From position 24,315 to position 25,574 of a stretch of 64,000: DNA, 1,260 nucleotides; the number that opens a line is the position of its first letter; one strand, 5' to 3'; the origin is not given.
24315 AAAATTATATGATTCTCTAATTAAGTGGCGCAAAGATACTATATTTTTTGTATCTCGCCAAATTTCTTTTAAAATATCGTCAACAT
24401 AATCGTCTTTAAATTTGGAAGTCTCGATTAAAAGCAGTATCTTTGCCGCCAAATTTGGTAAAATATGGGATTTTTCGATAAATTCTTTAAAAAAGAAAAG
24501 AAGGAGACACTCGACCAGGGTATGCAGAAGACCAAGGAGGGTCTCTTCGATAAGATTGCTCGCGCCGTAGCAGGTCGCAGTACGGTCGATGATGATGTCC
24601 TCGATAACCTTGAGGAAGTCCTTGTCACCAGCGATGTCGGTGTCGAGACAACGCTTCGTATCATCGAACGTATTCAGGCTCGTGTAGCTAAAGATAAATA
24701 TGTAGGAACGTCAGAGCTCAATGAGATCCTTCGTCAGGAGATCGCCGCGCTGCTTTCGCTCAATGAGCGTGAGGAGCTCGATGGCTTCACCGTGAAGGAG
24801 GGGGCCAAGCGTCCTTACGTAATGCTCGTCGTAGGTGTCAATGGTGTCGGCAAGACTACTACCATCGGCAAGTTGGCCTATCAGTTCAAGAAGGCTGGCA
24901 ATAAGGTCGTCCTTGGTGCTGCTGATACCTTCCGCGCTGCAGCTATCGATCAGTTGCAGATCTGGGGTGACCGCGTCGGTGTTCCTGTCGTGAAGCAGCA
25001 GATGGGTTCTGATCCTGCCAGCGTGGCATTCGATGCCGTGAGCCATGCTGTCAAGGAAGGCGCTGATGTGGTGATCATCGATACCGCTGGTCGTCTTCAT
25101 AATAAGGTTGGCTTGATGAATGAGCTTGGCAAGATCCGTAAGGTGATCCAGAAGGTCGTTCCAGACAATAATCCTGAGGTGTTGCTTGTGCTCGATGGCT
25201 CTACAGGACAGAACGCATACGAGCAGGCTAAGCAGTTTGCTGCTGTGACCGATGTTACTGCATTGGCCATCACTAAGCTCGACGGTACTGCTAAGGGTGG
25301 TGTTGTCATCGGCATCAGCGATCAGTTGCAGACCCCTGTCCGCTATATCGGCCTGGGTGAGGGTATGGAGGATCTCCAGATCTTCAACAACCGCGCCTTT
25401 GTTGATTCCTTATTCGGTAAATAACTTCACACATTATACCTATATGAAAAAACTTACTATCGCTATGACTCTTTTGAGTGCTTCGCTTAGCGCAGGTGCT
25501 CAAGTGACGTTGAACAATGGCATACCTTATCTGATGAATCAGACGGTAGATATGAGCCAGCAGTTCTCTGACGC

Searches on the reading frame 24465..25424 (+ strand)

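Call 75: search_protein_families(library=pfam, proteins=[window:24465-25424:+], max_evalue=0.00001)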
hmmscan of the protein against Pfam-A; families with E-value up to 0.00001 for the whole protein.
window:24465-25424:+ (319 aa): 4 families
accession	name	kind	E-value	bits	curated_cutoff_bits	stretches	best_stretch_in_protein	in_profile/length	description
PF00448.28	SRP54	-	2.5e-75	252.9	22.7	1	118-317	2-195/196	SRP54-type protein, GTPase domain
PF02881.24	SRP54_N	-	2.9e-14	53.5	22.4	1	27-93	1-75/75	SRP54-type protein, helical bundle domain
PF13604.12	AAA_30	-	7e-07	29.6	27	1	118-213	19-102/191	AAA domain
PF06414.18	Zeta_toxin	-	6.9e-06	26.1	22.3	0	111-208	11-103/199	Zeta toxin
